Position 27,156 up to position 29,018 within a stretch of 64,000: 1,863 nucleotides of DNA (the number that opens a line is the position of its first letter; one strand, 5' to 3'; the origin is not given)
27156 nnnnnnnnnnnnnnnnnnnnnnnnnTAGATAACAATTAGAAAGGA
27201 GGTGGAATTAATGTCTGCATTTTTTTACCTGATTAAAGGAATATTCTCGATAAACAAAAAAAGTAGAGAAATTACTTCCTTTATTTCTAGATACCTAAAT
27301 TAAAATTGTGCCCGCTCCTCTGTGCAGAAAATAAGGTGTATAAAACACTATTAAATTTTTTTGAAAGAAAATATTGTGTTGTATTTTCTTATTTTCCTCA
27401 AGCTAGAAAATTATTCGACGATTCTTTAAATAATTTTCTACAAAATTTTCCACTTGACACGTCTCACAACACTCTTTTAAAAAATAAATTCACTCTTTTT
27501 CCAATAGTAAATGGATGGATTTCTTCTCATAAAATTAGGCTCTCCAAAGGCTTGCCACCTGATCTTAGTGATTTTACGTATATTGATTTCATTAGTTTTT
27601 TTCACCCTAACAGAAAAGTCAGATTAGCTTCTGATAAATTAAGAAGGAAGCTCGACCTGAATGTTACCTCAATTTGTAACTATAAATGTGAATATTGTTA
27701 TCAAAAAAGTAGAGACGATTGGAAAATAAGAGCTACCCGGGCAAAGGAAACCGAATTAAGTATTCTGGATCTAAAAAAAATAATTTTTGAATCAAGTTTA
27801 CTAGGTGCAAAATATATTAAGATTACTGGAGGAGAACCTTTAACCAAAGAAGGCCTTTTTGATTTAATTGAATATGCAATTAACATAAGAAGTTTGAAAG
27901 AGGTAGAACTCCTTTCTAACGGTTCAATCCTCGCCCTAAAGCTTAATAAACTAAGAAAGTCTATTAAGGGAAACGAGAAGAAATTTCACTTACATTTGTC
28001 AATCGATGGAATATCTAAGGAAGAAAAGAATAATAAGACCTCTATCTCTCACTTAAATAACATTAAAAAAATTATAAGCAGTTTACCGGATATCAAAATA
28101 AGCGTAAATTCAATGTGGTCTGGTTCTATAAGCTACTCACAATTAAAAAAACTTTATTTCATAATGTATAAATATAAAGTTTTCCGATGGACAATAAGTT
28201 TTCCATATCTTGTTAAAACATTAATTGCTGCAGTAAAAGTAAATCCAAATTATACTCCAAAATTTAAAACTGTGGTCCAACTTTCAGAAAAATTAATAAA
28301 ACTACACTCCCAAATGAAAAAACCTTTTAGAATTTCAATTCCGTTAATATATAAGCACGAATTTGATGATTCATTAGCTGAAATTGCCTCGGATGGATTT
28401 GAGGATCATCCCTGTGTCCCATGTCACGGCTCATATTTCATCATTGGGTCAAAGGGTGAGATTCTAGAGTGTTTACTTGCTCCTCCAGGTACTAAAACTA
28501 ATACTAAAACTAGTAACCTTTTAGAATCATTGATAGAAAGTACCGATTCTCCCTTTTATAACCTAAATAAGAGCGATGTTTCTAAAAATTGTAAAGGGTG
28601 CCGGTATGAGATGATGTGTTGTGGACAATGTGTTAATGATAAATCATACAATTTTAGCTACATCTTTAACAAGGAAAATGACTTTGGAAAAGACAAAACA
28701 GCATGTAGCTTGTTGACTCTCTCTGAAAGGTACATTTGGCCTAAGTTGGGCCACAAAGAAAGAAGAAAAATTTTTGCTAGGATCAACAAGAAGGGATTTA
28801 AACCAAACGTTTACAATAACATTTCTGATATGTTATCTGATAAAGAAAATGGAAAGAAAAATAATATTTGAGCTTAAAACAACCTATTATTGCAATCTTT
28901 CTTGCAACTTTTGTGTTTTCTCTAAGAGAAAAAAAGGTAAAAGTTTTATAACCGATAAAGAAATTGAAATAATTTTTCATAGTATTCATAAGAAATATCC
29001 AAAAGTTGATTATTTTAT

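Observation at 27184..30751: Cryptic RiPP-like cassette: a 30-aa SD-driven peptide, two radical-SAM/SPASM-type enzymes and a convergent amidohydrolase, wedged between tyrS and recG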

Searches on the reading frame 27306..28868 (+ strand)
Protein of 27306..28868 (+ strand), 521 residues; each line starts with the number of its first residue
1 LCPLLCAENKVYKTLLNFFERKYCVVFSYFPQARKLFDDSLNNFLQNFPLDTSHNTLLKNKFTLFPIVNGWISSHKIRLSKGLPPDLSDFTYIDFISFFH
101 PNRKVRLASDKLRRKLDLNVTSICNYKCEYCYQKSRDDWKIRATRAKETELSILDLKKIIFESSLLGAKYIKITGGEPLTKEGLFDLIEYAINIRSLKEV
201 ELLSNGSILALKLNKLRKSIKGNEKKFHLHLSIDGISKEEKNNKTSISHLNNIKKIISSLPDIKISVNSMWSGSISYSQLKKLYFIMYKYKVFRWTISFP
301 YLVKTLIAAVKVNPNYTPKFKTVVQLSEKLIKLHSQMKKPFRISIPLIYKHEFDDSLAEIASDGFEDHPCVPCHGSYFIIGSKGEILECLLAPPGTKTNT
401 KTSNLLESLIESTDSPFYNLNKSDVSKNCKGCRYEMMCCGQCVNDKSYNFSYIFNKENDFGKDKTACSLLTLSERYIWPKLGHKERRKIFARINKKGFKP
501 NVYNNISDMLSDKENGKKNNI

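Call 4: search_protein_families(library=pfam, proteins=[window:27306-28868:+], max_evalue=1)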
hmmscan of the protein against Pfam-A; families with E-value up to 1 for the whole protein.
window:27306-28868:+ (521 aa): 2 families
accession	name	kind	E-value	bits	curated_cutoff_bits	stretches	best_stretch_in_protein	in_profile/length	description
PF04055.27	Radical_SAM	-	1.5e-13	51.7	29.5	1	119-258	2-134/166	Radical SAM superfamily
PF13353.11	Fer4_12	-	0.00017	22.3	22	1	122-245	13-125/137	4Fe-4S single cluster domain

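Call 5: search_protein_families(library=ncbifam, proteins=[window:27306-28868:+], max_evalue=1)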
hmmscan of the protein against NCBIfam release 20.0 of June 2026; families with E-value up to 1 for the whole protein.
window:27306-28868:+ (521 aa): 58 families (the best 25 are shown)
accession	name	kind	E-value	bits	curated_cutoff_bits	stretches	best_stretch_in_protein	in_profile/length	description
TIGR02666.1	moaA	equivalog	9.5e-18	64.2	284.05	1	114-291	10-184/336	GTP 3',8-cyclase MoaA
TIGR02668.1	moaA_archaeal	equivalog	3.5e-15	55.8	325.25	1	115-263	11-146/303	GTP 3',8-cyclase MoaA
NF001199.0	PRK00164.2-1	equivalog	2.2e-14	53.3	231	1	115-262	13-147/308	GTP 3',8-cyclase MoaA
NF033640.1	N_Twi_rSAM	subfamily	3.1e-14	52.9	170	1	110-312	107-325/398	twitch domain-containing radical SAM protein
NF038283.1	viperin_w_prok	equivalog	4.7e-13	48.9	180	1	117-259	5-146/281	viperin family antiviral radical SAM protein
TIGR04055.1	rSAM_NirJ2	equivalog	1.8e-12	47.4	500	2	118-243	4-115/326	putative heme d1 biosynthesis radical SAM protein NirJ2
NF047865.1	rSAM_PapB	equivalog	9.6e-12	44.8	340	1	116-445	5-319/330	PapB family radical SAM/SPASM ranthipeptide maturase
TIGR04054.1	rSAM_NirJ1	equivalog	6.2e-11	41.5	650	1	118-257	40-166/387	putative heme d1 biosynthesis radical SAM protein NirJ1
TIGR04317.1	W_rSAM_matur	equivalog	7.2e-11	41.8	380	1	114-268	4-144/349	tungsten cofactor oxidoreductase radical SAM maturase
TIGR03942.1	sulfatase_rSAM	equivalog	1.4e-10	40.8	349.45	1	121-459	8-341/363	anaerobic sulfatase maturase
NF045702.1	rSAM_GDGT_ether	equivalog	3.1e-10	39.3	450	1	118-256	90-219/486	tetraether lipid synthase Tes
TIGR04347.1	pseudo_SAM_Halo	equivalog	3.2e-10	39.8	525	1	115-238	39-149/390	TIGR04347 family pseudo-SAM/SPASM protein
TIGR03962.1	mycofact_rSAM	equivalog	4.3e-10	39.3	265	1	118-241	16-125/339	mycofactocin radical SAM maturase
NF050035.1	rSAM_WgK_link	exception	1.3e-09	37.5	650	1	116-212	11-99/367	radical SAM/SPASM peptide maturase WgkB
NF041707.1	rSAM_YhhB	equivalog_domain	5.8e-09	35.3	445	2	118-276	6-167/369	cyclophane-forming radical SAM/SPASM peptide maturase YhhB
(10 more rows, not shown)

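Call 9: find_homologous_proteins(query=window:27306-28868:+, max_evalue=0.001)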
Query window:27306-28868:+ (521 aa): 19 proteins with E <= 0.001 among 8000 candidates.
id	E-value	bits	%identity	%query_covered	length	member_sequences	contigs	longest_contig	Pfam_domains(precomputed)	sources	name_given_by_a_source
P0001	0.0e+0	1183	100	100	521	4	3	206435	PF04055.28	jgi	jgi:radical SAM protein with 4Fe4S-binding SPASM domain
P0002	4.1e-147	509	52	88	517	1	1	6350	PF04055.28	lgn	-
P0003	4.5e-145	502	47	94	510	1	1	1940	PF04055.28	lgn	-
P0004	2.7e-144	500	48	88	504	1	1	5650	PF04055.28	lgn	-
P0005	4.8e-143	496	47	93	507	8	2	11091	PF04055.28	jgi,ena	-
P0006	1.0e-142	495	47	93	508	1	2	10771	PF04055.28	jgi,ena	-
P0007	6.2e-142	492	49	94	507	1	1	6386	PF04055.28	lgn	-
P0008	9.3e-134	465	44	96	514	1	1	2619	PF04055.28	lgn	-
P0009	1.4e-96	342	39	82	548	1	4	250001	PF04055.28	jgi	jgi:radical SAM protein with 4Fe4S-binding SPASM domain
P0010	3.5e-96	341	39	80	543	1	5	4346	PF04055.28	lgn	-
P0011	2.5e-95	338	40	80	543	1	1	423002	PF04055.28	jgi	-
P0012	3.9e-95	338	39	83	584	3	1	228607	PF04055.28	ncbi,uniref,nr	ncbi:radical SAM protein [Frankia sp. Mgl5]|uniref:radical SAM/SPASM domain-containing protein n=1 T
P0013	2.3e-94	335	41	84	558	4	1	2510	PF04055.28,PF13353.12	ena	-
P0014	5.6e-90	321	48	62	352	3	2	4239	PF04055.28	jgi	-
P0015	6.6e-90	320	36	87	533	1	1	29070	PF04055.28,PF13353.12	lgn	-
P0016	1.1e-79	287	36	83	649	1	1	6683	PF04055.28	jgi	jgi:radical SAM protein with 4Fe4S-binding SPASM domain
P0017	3.3e-5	41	29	31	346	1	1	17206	PF04055.28,PF06463.19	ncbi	-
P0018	6.6e-5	40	35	20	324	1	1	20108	PF04055.28,PF13353.12,PF06463.19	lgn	-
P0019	2.1e-4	38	35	24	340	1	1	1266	PF13186.12,PF04055.28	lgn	-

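Call 10: find_encoding_contigs(protein=P0001, flank=8000, max_places=4)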
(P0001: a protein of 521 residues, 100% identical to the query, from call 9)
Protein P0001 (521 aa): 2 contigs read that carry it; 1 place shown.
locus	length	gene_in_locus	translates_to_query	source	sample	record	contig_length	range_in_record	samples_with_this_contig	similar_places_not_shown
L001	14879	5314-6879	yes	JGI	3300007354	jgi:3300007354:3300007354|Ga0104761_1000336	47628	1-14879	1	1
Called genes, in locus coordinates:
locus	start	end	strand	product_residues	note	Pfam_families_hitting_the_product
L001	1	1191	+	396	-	PF03484:B5, PF17759:tRNA_synthFbeta, PF03147:FDX-ACB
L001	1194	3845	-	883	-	PF00912:Transgly, PF00905:Transpeptidase, PF17957:Big_7 (weak)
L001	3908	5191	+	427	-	PF00579:tRNA-synt_1b, PF22421:SYY_C-terminal, PF01479:S4 (faint)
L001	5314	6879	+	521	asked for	PF04055:Radical_SAM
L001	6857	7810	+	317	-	PF04055:Radical_SAM, PF13353:Fer4_12 (faint)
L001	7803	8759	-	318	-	PF04909:Amidohydro_2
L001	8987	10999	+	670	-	PF17191:RecG_wedge, PF01336:tRNA_anti-codon, PF00270:DEAD, PF04851:ResIII, PF00271:Helicase_C, PF19833:RecG_dom3_C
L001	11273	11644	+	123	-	PF01029:NusB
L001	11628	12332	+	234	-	PF22935:RM44_endonuclase, PF14622:Ribonucleas_3_3, PF00636:Ribonuclease_3, PF00035:dsrm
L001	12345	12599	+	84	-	PF00886:Ribosomal_S16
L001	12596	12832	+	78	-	PF13083:KH_KhpA-B, PF00013:KH_1 (weak)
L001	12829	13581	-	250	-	PF04350:PilO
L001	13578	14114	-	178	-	-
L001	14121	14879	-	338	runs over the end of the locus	PF11104:PilM_2, PF06723:MreB_Mbl (faint), PF14450:FtsA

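Call 11: find_encoding_contigs(protein=P0005, flank=8000, max_places=3)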
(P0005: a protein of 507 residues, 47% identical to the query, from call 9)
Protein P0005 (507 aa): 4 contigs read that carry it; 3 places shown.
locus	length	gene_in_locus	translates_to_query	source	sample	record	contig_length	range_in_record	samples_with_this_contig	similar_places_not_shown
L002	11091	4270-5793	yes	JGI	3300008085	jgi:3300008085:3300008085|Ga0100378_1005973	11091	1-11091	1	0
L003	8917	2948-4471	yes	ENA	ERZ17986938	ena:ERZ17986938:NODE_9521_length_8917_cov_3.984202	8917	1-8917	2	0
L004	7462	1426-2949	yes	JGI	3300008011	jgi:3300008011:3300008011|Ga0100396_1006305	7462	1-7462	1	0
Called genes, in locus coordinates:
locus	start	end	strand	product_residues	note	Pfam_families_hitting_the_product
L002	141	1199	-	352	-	PF02661:Fic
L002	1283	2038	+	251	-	PF01790:LGT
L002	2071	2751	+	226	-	PF13399:LytR_C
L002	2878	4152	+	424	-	PF00579:tRNA-synt_1b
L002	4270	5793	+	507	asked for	PF04055:Radical_SAM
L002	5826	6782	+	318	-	PF04055:Radical_SAM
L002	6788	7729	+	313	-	PF04909:Amidohydro_2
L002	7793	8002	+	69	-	-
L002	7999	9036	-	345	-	PF13480:Acetyltransf_6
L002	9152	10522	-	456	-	PF00226:DnaJ, PF03572:Peptidase_S41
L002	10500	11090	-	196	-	?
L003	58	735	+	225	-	-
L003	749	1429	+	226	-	PF13399:LytR_C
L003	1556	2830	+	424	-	PF00579:tRNA-synt_1b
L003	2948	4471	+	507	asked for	PF04055:Radical_SAM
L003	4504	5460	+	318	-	PF04055:Radical_SAM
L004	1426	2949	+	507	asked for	PF04055:Radical_SAM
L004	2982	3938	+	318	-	PF04055:Radical_SAM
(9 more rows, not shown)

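Call 12: find_encoding_contigs(protein=P0012, flank=8000, max_places=3)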
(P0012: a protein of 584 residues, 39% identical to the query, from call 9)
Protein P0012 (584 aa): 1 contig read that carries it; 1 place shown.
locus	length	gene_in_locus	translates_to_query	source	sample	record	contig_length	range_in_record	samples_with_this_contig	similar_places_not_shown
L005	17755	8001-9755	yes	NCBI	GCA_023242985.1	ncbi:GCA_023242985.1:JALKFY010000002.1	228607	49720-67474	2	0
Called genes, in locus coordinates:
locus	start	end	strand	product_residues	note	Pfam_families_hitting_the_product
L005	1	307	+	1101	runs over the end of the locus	PF00176:SNF2-rel_dom, PF04851:ResIII (faint), PF00271:Helicase_C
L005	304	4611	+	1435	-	PF20473:MmeI_Mtase (faint), PF07669:Eco57I, PF20466:MmeI_TRD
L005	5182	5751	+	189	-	-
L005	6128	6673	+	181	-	PF14230:DUF4333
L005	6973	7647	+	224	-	-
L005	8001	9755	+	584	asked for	PF04055:Radical_SAM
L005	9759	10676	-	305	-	-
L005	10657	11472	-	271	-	-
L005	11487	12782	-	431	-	PF00579:tRNA-synt_1b, PF01479:S4 (faint)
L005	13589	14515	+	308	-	PF13730:HTH_36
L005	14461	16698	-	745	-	PF00176:SNF2-rel_dom, PF00270:DEAD (weak), PF00271:Helicase_C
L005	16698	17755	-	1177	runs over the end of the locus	PF04851:ResIII, PF00176:SNF2-rel_dom, PF00270:DEAD, PF00271:Helicase_C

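Call 14: find_encoding_contigs(protein=P0009, flank=8000, max_places=2)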
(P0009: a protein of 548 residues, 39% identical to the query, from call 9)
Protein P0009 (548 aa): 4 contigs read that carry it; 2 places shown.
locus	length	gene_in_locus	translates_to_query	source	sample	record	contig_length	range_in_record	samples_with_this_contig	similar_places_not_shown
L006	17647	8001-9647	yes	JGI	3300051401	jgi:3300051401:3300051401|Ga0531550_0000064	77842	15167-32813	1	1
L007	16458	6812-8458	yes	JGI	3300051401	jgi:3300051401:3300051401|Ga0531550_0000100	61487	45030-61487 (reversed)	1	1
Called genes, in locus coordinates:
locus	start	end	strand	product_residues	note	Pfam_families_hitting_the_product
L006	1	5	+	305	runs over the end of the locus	PF00528:BPD_transp_1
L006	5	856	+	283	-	PF00528:BPD_transp_1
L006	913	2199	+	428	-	PF01547:SBP_bac_1, PF13416:SBP_bac_8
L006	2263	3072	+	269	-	PF00149:Metallophos, PF12850:Metallophos_2 (weak)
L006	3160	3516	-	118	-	-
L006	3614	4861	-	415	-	PF11899:DUF3419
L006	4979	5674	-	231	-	PF01988:VIT1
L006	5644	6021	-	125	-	PF13683:rve_3, PF13333:rve_2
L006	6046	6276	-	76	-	-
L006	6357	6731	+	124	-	-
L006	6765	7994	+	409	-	PF13356:Arm-DNA-bind_3, PF22022:Phage_int_M (weak), PF00589:Phage_integrase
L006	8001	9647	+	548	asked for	PF04055:Radical_SAM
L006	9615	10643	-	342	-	-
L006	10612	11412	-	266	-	-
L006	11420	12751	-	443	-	PF00579:tRNA-synt_1b, PF22421:SYY_C-terminal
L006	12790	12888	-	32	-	-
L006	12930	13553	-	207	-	-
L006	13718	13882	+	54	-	-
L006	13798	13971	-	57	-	PF13560:HTH_31 (weak)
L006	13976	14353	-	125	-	-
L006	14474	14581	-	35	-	-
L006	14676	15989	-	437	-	PF19749:DUF6236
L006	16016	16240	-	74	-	-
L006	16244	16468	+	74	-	-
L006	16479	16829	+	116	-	-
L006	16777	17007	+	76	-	-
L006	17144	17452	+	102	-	-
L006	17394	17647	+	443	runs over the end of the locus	PF00145:DNA_methylase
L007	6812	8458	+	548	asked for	PF04055:Radical_SAM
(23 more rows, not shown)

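Call 15: find_encoding_contigs(protein=P0011, flank=8000, max_places=2)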
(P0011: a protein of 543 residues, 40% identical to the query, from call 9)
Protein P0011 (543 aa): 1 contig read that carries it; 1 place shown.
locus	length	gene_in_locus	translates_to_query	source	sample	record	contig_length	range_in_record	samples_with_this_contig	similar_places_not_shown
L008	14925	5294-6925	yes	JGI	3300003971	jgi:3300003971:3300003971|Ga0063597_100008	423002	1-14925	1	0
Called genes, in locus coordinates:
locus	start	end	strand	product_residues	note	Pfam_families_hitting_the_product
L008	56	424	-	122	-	-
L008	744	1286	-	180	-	PF13404:HTH_AsnC-type, PF13412:HTH_24, PF01037:AsnC_trans_reg (weak)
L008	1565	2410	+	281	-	PF22945:LEM-3_GIY-YIG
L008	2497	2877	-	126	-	PF13560:HTH_31, PF24250:HVO_2718 (faint), PF12844:HTH_19, PF13413:HTH_25 (faint), PF13443:HTH_26, PF01381:HTH_3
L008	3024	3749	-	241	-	PF03372:Exo_endo_phos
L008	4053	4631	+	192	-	PF07275:ArdA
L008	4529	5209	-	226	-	-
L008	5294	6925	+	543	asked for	PF04055:Radical_SAM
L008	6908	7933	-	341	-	-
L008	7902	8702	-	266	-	-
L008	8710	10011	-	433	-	PF00579:tRNA-synt_1b, PF22421:SYY_C-terminal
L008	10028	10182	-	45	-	-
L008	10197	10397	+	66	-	-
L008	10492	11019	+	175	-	-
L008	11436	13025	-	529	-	-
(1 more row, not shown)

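Call 16: find_encoding_contigs(protein=P0015, flank=8000, max_places=2)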
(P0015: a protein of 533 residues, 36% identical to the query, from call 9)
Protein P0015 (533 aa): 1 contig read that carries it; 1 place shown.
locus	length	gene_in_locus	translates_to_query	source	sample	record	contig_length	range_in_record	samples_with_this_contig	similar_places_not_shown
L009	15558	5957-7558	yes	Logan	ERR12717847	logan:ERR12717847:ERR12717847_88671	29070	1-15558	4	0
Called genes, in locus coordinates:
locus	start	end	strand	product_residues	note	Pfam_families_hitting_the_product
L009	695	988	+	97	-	-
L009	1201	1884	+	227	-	-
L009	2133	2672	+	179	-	-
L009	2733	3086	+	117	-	PF14114:DUF4286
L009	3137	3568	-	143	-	-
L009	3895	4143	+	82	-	-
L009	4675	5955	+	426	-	PF00579:tRNA-synt_1b, PF22421:SYY_C-terminal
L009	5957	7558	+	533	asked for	PF04055:Radical_SAM, PF13353:Fer4_12 (weak)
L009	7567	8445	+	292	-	-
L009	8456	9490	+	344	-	-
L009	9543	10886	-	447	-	PF05222:AlaDh_PNT_N (faint), PF01262:AlaDh_PNT_C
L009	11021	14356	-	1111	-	PF08486:SpoIID (weak), PF07705:CARDB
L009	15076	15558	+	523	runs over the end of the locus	PF00239:Resolvase, PF07508:Recombinase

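Call 19: find_related_loci(query=A1, collection=genome_contigs, flank=8000)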
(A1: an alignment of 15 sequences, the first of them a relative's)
Query A1 (521 aa) in genome_contigs; peptide patterns used: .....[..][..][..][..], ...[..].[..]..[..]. (x = any residue, [..] = any of these).
28 stretches matched a pattern; 5 encode a relative of the query (tblastn E <= 1e-3); 5 distinct loci.
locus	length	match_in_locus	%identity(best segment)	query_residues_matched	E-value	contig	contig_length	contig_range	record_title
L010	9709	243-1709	45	14-500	4e-122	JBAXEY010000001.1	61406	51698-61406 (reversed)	MAG: bacterium isolate ELA257 MAG257_1, whole genome shotgun sequence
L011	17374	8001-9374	37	71-510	1e-89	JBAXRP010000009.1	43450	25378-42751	MAG: Bacteroidota bacterium isolate ELA586 MAG586_9, whole genome shotgun sequence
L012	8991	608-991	29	65-199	4e-5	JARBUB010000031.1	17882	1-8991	MAG: Clostridia bacterium isolate L_E1_T20_C_bin.41 scaffold_4033, whole genome shotgun sequence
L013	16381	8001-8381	26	65-198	4e-4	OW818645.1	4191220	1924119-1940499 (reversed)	metagenome genome assembly, chromosome: 1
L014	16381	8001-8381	26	65-198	3e-4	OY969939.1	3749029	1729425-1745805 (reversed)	MAG: uncultured Eubacteriales bacterium isolate MFD03899.bin.2.43 genome assembly, chromosome: 1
